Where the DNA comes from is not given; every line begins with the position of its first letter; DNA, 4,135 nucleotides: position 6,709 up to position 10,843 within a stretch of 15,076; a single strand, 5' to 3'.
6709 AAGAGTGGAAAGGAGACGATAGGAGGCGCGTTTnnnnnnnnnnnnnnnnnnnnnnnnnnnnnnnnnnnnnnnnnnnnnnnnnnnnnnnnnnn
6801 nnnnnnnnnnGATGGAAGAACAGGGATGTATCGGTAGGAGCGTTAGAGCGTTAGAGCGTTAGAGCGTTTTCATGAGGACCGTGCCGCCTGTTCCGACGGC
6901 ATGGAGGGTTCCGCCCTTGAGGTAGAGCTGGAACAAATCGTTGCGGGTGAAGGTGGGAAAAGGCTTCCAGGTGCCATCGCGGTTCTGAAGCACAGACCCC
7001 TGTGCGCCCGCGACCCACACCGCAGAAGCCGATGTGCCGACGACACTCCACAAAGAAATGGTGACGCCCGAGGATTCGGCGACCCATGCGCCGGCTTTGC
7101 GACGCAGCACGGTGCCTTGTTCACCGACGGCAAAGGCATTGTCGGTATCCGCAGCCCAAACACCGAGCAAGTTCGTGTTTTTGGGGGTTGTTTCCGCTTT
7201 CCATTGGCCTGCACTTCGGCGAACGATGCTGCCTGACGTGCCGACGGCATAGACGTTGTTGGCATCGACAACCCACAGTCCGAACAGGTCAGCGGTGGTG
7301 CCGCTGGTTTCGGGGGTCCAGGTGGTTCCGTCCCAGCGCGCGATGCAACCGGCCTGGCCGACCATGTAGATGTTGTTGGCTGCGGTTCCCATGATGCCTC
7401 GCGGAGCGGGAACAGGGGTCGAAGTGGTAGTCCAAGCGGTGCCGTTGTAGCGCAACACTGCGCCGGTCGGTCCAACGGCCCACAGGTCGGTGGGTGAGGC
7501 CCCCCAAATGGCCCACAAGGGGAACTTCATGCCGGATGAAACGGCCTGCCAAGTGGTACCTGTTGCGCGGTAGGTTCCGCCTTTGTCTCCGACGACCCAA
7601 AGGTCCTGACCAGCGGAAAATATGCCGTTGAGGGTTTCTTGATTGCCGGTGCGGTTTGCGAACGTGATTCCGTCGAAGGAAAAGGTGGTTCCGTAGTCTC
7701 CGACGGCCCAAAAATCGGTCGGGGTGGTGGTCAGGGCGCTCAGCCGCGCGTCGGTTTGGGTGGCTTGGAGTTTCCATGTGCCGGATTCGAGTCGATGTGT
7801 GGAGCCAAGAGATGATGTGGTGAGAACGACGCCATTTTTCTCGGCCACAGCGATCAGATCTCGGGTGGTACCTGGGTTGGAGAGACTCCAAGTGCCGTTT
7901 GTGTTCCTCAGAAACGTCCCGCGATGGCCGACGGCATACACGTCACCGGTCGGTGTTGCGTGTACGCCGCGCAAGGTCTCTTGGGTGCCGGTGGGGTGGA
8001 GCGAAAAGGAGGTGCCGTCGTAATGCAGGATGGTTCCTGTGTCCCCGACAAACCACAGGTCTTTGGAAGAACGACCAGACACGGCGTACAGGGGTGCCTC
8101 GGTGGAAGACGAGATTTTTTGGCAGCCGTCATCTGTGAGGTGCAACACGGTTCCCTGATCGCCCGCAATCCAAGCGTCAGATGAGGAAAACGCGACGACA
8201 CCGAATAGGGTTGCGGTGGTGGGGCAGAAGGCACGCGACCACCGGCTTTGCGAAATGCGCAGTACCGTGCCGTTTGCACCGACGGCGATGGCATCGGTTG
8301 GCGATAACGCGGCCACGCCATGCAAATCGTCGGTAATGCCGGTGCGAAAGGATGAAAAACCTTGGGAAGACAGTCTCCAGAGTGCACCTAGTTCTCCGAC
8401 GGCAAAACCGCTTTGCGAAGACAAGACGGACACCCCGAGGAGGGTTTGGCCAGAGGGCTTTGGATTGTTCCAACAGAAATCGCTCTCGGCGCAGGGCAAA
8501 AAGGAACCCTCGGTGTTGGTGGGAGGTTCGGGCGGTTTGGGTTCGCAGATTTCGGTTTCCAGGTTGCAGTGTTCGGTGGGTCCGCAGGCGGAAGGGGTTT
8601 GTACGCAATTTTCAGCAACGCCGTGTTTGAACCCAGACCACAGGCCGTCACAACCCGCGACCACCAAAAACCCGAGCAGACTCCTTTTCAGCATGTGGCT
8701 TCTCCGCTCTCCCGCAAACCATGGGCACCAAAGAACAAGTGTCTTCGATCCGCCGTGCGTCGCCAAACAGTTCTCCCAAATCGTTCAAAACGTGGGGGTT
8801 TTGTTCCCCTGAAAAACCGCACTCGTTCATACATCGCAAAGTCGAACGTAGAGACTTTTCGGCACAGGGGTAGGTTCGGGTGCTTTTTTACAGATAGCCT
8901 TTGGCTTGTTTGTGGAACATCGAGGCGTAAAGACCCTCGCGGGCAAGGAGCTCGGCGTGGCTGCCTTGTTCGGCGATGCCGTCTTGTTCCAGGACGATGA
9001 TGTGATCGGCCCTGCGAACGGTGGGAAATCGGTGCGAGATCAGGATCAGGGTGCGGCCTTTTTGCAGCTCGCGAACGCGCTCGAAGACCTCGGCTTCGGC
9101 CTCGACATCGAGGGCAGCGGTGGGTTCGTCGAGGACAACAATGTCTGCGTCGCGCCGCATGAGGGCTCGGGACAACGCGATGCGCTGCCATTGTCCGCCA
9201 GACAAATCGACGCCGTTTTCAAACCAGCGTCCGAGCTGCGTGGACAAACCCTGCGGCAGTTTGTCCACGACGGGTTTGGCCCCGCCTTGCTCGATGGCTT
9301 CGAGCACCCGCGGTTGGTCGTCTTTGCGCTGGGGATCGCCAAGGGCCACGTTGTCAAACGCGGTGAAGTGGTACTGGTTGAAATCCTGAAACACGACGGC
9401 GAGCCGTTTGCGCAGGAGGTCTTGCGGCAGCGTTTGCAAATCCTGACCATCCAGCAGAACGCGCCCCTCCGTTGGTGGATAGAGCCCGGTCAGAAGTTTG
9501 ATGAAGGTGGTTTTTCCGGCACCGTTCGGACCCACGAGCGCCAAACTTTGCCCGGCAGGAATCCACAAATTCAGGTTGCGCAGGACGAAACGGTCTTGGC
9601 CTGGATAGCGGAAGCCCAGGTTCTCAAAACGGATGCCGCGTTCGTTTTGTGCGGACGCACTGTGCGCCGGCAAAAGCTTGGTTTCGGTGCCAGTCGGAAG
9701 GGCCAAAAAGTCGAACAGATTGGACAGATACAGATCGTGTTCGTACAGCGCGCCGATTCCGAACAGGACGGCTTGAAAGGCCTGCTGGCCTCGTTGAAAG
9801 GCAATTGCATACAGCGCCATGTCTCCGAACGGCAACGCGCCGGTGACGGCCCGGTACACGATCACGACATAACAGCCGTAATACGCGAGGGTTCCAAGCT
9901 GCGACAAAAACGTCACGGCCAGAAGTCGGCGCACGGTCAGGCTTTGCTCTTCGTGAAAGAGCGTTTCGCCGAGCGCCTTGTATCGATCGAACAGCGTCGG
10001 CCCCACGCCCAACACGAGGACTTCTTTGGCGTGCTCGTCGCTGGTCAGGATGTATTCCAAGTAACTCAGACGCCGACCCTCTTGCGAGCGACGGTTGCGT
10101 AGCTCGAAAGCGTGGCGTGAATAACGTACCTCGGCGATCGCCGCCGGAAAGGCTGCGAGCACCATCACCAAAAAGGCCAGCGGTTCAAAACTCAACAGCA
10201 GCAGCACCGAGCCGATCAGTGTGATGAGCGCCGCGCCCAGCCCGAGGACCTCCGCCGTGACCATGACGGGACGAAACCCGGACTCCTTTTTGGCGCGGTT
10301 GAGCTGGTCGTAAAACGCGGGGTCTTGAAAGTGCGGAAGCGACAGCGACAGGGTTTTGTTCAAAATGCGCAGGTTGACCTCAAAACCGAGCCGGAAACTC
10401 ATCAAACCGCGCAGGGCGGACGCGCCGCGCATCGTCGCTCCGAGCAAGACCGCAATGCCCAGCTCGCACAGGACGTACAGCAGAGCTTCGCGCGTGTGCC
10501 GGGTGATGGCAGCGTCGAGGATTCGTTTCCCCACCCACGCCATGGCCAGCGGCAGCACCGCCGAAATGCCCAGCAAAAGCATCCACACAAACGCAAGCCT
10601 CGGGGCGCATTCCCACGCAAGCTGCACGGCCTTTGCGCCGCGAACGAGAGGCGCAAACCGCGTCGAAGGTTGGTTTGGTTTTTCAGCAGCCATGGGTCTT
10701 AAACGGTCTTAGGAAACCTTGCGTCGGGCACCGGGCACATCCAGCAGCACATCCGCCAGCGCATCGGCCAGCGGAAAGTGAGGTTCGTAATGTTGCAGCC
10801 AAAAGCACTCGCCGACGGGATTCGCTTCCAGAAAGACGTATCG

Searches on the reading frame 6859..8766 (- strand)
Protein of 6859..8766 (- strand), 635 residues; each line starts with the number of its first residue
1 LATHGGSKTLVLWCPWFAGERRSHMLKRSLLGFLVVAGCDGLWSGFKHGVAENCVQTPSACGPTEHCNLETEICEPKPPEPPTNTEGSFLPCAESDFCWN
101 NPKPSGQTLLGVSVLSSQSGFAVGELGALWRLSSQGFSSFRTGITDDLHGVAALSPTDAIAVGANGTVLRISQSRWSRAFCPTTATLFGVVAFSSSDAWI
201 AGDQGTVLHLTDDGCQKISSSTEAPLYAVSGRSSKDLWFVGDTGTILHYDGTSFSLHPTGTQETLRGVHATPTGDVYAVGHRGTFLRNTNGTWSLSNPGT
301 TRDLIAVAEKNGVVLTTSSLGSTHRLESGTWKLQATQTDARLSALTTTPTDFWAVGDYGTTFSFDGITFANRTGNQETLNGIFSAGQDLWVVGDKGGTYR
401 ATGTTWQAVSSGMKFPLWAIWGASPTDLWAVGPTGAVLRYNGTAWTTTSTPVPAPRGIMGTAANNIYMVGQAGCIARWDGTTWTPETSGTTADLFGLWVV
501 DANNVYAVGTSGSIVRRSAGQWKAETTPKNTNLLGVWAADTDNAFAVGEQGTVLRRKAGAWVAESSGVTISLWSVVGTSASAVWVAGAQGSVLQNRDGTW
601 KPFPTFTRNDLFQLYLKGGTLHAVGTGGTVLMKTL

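Call 7: search_protein_families(library=pfam, proteins=[window:6859-8766:-], max_evalue=0.01)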
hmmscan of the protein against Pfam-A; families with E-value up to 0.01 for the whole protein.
window:6859-8766:- (635 aa): 1 family
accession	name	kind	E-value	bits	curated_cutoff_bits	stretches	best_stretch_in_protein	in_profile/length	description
PF14870.12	PSII_BNR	-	3e-09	37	27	1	184-440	17-302/303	Photosynthesis system II assembly factor YCF48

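Call 8: search_protein_families(library=ncbifam, proteins=[window:6859-8766:-], max_evalue=0.01)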
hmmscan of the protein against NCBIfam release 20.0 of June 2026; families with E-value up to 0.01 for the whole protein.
window:6859-8766:- (635 aa): 1 family
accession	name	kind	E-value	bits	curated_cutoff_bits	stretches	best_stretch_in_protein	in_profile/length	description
NF010237.0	PRK13684.1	equivalog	4.4e-09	35.8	326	1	173-252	245-331/334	photosynthesis system II assembly factor Ycf48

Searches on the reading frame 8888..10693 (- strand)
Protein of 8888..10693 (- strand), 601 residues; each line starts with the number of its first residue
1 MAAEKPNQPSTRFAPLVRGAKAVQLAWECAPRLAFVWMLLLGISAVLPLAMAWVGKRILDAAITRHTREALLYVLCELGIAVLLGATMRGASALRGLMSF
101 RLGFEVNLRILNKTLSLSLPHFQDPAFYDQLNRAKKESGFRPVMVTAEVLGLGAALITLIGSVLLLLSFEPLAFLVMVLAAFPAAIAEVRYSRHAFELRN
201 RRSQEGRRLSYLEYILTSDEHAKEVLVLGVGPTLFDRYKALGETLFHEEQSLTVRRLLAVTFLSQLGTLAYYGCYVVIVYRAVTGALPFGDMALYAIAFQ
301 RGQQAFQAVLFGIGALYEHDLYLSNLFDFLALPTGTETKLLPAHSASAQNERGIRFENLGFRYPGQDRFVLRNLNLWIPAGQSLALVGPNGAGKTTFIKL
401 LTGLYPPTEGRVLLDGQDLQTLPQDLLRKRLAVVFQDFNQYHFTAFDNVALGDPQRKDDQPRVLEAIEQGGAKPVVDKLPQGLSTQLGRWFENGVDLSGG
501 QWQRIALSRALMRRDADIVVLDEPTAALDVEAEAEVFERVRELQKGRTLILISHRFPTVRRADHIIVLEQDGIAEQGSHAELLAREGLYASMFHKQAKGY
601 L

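Call 7: search_protein_families(library=pfam, proteins=[window:8888-10693:-], max_evalue=0.01)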
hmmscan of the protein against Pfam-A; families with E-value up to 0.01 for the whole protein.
window:8888-10693:- (601 aa): 7 families
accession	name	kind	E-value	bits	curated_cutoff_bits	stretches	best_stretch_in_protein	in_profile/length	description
PF00005.33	ABC_tran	-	1.1e-29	104.2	25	1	371-526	1-137/137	ABC transporter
PF13304.12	AAA_21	-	4.9e-09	37.1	27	2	385-403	3-21/304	AAA domain, putative AbiEii toxin, Type IV TA system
PF02463.25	SMC_N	-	1.1e-07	31.9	40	1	496-569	136-212/220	RecF/RecN/SMC N terminal domain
PF00664.28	ABC_membrane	-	7.5e-05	23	28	1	35-294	2-262/274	ABC transporter transmembrane region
PF01078.27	Mg_chelatase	-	0.0032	17.3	20.3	1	379-448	20-88/207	Magnesium chelatase, subunit ChlI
PF13401.12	AAA_22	-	0.0038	18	27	0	382-545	6-109/130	AAA domain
PF13481.12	AAA_25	-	0.0067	16.5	27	0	375-398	27-50/195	AAA domain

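Call 8: search_protein_families(library=ncbifam, proteins=[window:8888-10693:-], max_evalue=0.01)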
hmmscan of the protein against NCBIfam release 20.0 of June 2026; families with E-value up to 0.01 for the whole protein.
window:8888-10693:- (601 aa): 190 families (the best 25 are shown)
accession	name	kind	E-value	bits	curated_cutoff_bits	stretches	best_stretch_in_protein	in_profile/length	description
TIGR02203.1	MsbA_lipidA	equivalog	2.2e-78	264.2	602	1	38-596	20-569/572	lipid A export permease/ATP-binding protein MsbA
TIGR02204.1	MsbA_rel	hypoth_equivalog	8.6e-73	245.9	780.4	1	35-594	21-573/576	ABC transporter, permease/ATP-binding protein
TIGR01846.1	type_I_sec_HlyB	subfamily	8.8e-70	235.8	725.55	1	329-597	434-693/694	type I secretion system permease/ATPase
TIGR03796.1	NHLM_micro_ABC1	equivalog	1.6e-68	231.6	853.3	1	32-592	153-708/710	NHLP family bacteriocin export ABC transporter peptidase/permease/ATPase subunit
NF045513.1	HepA_fam_ABC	equivalog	4.9e-65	220.1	725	1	51-591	76-604/610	heterocyst formation ABC transporter subunit HepA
TIGR03375.1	type_I_sec_LssB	subfamily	8.6e-62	209.4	693.1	1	251-584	365-690/696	type I secretion system permease/ATPase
NF008381.0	PRK11176.1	equivalog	4.4e-60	203.7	867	1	349-596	337-579/582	lipid A ABC transporter ATP-binding protein/permease MsbA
TIGR00958.1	3a01208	subfamily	1.2e-59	202.3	874.6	1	352-592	477-710/711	antigen peptide transporter 2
TIGR02857.1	CydD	equivalog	1.6e-59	202.2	435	1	339-568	307-529/529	thiol reductant ABC exporter subunit CydD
TIGR03797.1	NHLM_micro_ABC2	equivalog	8.3e-59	199.7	709.4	1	36-596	139-685/686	NHLP bacteriocin export ABC transporter permease/ATPase subunit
NF010178.0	PRK13657.1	equivalog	2e-58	198.3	733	1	327-596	307-570/588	glucan ABC transporter ATP-binding protein/ permease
NF008364.0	PRK11160.1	equivalog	2.2e-55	188.3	630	1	344-595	329-574/575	heme ABC transporter ATP-binding protein/permease CydC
TIGR02868.1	CydC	equivalog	1.9e-54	185.2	329.05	1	152-555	134-529/530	thiol reductant ABC exporter subunit CydC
NF052233.1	CphA_assoc_ABC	equivalog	2.7e-53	181.4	880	1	351-598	506-745/766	cyanophycin metabolism-associated ABC transporter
TIGR01192.1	chvA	subfamily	2.9e-53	181.4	585.4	1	325-595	305-569/585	glucan export ABC transporter ATP-binding protein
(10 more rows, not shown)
